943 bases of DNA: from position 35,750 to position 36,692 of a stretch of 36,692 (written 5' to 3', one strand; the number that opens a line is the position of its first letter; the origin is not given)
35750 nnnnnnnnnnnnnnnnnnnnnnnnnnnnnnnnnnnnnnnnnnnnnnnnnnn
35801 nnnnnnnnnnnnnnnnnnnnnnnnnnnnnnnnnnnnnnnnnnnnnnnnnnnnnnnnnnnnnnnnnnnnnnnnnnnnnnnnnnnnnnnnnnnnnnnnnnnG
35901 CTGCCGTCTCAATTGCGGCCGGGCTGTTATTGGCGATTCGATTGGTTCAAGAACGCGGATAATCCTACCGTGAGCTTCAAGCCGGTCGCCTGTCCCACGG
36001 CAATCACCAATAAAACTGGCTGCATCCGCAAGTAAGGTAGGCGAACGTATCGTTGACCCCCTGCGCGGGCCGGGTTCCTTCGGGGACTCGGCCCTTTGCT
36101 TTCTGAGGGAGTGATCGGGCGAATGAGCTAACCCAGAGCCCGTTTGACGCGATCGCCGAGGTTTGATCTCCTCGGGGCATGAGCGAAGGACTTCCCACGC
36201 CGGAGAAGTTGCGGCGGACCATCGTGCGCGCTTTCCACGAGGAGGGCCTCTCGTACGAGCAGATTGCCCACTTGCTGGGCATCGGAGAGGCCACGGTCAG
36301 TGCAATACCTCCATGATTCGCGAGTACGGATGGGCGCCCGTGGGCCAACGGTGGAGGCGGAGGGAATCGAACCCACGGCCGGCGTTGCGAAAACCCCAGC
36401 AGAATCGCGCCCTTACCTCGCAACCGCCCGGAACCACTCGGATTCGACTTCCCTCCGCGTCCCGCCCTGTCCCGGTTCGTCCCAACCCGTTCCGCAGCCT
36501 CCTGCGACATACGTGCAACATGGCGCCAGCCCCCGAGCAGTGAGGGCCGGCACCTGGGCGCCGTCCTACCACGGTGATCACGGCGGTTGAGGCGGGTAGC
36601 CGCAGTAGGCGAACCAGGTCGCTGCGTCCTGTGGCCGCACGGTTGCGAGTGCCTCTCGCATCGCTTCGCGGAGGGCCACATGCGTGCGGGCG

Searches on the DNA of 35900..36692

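Call 58: search_rna_families(source=window, start=35900, end=36692, threshold=evalue, max_evalue=1)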
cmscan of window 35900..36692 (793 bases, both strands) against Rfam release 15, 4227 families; matches with E-value up to 1: 2.
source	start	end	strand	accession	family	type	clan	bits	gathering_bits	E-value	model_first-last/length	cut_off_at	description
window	36349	36412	-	RF00023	tmRNA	Gene;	CL00001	30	47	3.5e-10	1-374/374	no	transfer-messenger RNA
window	36067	36104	+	RF01838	sobemo_FSE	Cis-reg; frameshift_element;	-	20.4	55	0.19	26-64/79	no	sobemovirus ribosomal frameshift elemental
